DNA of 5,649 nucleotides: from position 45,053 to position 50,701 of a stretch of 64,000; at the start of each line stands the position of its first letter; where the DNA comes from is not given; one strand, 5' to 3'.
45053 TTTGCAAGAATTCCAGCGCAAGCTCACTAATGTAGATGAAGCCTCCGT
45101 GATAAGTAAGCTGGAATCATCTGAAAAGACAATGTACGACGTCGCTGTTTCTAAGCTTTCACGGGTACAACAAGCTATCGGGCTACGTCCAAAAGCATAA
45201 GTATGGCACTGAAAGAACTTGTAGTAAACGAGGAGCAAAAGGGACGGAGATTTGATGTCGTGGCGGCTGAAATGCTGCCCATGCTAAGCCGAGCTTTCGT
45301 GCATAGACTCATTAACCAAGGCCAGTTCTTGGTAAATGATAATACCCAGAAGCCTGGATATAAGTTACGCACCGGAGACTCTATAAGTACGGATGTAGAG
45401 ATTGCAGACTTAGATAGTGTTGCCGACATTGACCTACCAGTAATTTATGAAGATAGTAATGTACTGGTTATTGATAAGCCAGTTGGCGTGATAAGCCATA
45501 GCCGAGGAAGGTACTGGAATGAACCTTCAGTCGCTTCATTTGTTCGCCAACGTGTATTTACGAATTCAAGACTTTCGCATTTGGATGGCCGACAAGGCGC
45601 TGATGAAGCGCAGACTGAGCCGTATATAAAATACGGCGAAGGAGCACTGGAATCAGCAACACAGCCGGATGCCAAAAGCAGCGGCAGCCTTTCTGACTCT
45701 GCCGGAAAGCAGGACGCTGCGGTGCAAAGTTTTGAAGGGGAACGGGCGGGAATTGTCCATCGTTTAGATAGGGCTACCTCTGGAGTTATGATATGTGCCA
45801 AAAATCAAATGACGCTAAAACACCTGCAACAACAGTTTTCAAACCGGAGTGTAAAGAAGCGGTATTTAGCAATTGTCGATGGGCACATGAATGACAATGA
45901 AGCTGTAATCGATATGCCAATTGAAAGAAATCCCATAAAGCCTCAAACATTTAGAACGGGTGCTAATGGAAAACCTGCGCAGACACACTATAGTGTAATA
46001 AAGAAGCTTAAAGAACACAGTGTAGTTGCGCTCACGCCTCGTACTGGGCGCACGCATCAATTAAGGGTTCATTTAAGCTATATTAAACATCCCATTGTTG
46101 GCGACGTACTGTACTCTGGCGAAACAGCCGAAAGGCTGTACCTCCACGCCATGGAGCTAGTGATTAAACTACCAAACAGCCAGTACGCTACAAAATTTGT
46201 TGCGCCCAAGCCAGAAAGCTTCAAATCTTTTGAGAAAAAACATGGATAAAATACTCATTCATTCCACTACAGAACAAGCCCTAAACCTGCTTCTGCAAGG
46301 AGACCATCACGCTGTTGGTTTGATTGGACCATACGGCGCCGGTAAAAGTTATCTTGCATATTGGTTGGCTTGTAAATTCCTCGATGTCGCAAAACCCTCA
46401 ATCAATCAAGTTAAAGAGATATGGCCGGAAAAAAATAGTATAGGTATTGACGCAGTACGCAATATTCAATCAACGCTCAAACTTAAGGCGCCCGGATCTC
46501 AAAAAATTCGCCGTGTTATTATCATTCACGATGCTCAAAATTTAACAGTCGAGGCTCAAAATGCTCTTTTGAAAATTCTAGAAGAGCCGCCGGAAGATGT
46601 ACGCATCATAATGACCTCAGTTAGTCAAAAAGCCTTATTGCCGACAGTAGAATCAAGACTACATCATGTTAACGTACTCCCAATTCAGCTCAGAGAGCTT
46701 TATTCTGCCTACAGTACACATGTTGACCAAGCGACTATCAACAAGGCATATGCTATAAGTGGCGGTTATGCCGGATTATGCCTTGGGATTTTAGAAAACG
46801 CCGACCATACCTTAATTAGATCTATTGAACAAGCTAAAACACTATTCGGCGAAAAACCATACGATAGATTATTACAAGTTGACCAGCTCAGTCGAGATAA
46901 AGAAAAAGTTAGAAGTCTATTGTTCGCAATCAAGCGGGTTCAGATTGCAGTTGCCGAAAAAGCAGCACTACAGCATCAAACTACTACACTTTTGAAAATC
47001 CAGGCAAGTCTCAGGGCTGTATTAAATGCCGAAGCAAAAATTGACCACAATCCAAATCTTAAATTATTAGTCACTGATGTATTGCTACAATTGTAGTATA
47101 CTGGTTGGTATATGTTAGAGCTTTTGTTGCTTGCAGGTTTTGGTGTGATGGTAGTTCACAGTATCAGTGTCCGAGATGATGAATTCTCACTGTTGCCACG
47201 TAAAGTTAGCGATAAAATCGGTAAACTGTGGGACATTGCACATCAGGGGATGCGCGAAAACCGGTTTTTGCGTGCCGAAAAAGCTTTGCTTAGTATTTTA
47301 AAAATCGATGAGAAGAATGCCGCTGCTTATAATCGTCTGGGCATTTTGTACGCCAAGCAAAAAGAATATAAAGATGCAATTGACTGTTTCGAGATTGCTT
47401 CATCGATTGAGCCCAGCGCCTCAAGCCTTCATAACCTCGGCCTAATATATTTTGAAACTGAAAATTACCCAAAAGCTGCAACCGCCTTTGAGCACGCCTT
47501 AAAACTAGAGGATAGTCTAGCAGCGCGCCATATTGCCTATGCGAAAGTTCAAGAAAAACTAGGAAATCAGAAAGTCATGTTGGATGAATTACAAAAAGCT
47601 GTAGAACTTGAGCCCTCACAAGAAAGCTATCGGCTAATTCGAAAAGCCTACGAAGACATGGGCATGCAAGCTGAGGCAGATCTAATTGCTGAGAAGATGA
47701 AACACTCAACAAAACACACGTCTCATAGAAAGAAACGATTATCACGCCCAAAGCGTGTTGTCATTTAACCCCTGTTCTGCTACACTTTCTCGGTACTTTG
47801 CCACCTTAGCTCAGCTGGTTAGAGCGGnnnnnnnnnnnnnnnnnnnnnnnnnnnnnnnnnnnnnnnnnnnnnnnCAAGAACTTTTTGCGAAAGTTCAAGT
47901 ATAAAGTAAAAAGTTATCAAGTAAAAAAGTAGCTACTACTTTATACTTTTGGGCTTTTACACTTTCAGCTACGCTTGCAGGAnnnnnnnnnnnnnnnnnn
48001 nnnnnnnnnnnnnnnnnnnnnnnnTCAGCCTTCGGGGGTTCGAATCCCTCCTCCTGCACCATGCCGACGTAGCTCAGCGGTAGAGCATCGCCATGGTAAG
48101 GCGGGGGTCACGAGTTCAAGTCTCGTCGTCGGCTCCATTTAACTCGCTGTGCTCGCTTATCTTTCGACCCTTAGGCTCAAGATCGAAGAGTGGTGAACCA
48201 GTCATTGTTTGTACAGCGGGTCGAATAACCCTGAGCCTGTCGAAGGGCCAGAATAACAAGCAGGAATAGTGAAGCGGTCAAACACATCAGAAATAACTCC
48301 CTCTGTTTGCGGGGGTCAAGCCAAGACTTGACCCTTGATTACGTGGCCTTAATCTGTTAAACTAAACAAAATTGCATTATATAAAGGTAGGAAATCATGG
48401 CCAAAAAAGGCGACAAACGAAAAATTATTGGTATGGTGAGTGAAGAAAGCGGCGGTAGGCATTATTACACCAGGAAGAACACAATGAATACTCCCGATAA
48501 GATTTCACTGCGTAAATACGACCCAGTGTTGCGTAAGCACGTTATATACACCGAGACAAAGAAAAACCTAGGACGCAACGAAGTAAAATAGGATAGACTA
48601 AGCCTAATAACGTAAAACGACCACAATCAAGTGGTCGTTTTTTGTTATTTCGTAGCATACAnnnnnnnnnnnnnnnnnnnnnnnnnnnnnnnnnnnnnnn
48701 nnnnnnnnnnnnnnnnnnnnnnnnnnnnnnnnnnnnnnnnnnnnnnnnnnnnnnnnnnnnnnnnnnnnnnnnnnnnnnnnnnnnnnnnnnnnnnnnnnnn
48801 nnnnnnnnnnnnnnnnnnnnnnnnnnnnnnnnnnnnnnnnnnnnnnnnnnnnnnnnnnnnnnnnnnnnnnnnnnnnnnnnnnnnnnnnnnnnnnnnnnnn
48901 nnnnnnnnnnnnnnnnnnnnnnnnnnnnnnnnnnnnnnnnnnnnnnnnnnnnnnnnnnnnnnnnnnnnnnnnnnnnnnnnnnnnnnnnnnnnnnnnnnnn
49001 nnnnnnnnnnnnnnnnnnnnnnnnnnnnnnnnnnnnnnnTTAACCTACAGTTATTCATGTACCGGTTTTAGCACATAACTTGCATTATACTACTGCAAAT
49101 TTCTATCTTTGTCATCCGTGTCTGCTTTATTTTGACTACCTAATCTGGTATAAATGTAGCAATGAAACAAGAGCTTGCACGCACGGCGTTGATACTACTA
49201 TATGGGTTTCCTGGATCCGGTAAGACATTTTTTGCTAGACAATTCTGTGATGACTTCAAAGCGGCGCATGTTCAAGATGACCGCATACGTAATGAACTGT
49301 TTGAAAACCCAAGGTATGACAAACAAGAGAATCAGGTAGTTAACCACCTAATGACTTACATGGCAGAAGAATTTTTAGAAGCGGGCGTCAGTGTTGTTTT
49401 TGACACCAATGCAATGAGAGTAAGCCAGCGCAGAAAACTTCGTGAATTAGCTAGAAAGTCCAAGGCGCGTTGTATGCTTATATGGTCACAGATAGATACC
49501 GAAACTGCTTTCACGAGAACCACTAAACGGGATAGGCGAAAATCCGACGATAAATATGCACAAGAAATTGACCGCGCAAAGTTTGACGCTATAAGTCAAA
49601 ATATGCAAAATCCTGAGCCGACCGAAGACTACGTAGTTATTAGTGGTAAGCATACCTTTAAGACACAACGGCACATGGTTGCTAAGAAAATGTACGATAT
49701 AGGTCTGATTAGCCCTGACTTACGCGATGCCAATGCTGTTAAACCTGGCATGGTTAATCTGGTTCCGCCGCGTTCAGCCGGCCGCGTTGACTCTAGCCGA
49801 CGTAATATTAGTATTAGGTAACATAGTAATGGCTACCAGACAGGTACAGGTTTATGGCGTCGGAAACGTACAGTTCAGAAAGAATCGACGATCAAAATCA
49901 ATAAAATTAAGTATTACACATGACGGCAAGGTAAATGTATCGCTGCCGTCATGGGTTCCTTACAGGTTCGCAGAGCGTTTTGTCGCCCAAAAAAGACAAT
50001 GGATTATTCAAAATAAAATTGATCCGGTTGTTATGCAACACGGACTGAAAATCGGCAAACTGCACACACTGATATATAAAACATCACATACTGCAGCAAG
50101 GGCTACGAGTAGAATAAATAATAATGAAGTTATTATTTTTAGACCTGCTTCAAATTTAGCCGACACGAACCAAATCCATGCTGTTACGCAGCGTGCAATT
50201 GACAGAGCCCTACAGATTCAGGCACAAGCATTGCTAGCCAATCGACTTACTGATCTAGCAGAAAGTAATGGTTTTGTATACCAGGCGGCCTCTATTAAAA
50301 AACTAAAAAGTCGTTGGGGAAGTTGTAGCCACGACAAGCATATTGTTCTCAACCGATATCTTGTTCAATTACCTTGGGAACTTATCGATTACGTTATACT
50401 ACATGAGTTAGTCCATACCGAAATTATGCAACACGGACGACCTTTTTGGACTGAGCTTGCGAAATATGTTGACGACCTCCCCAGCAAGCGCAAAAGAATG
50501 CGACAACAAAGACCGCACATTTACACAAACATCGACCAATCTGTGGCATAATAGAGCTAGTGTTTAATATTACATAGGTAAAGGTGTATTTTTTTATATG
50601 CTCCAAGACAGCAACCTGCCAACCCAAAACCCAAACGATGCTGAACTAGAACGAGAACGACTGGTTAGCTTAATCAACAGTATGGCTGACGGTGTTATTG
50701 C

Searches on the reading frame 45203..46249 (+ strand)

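Call 98: search_protein_families(library=pfam, proteins=[window:45203-46249:+], max_evalue=0.001)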
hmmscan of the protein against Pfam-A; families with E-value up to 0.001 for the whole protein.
window:45203-46249:+ (348 aa): 2 families
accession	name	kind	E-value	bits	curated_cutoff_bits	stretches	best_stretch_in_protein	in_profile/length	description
PF00849.27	PseudoU_synth_2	-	1.1e-33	117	26.8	1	86-292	1-151/152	RNA pseudouridylate synthase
PF01479.30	S4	-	3.6e-07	30.3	22.8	1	15-61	1-48/48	S4 domain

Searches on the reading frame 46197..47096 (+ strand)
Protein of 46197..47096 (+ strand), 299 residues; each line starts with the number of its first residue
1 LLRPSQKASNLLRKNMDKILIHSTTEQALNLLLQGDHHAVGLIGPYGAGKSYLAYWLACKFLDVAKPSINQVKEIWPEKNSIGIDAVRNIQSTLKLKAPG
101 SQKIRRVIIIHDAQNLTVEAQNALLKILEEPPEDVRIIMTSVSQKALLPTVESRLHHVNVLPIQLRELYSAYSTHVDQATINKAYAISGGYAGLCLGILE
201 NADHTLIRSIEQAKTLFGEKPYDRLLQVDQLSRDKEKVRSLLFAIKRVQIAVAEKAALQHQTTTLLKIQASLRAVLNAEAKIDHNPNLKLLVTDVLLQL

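Call 98: search_protein_families(library=pfam, proteins=[window:46197-47096:+], max_evalue=0.001)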
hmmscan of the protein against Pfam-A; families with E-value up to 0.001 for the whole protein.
window:46197-47096:+ (299 aa): 5 families
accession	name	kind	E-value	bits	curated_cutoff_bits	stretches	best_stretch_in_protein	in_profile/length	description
PF13177.12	DNA_pol3_delta2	-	4.9e-23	82.3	27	1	64-162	63-159/161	DNA polymerase III, delta subunit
PF00004.35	AAA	-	0.00013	22.8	21.2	1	42-158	3-126/131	ATPase family associated with various cellular activities (AAA)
PF02562.22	PhoH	-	0.00017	21.6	27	0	27-63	9-45/205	PhoH-like protein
PF20720.3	nSTAND3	-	0.00061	20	27.2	0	25-78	7-64/155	Novel STAND NTPase 3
PF13173.12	AAA_14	-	0.00096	19.6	27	0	38-168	3-128/129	AAA domain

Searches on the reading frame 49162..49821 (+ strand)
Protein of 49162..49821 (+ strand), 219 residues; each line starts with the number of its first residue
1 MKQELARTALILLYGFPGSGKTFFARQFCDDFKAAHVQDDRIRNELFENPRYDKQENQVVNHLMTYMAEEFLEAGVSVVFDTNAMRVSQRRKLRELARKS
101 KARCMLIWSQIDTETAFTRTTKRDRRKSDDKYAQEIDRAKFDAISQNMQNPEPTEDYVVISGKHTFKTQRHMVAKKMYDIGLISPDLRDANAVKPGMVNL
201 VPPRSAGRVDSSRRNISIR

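Call 98: search_protein_families(library=pfam, proteins=[window:49162-49821:+], max_evalue=0.001)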
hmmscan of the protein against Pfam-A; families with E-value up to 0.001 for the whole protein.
window:49162-49821:+ (219 aa): 8 families
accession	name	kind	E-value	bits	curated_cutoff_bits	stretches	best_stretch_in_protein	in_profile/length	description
PF13671.12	AAA_33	-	1.2e-22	81.1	27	1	10-151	1-143/143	AAA domain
PF08433.16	KTI12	-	3e-11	43.8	22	1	9-153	2-142/271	Chromatin associated protein KTI12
PF06414.18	Zeta_toxin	-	7.3e-07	29.3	22.3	1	6-149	14-167/199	Zeta toxin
PF13207.12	AAA_17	-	1.7e-06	28.8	27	1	14-136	1-135/136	AAA domain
PF01583.26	APS_kinase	-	1e-05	26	21.1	1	8-154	2-147/152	Adenylylsulphate kinase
PF00004.35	AAA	-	4e-05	24.5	21.2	0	11-34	1-24/131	ATPase family associated with various cellular activities (AAA)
PF01591.24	6PF2K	-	0.00036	20.4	27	0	49-139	70-161/223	6-phosphofructo-2-kinase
PF05729.18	NACHT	-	0.00077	19.8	26.7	0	10-76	2-67/167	NACHT domain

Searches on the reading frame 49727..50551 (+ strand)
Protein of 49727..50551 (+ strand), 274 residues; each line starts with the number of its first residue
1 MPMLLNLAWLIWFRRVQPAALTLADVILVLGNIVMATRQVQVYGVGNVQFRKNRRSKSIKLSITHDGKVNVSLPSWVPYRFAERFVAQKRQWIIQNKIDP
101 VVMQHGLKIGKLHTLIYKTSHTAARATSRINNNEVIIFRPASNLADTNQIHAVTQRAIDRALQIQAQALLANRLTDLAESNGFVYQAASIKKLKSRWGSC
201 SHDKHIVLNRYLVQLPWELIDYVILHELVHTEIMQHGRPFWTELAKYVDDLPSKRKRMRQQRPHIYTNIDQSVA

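Call 98: search_protein_families(library=pfam, proteins=[window:49727-50551:+], max_evalue=0.001)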
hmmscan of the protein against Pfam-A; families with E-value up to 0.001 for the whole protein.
window:49727-50551:+ (274 aa): 2 families
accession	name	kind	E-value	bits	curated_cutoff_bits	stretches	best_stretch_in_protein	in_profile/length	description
PF01863.23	YgjP-like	-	1.7e-38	133.1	26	1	57-260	1-206/207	YgjP-like, metallopeptidase domain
PF10263.15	SprT-like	-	5e-05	23.5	25.6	1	188-233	26-74/108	SprT-like family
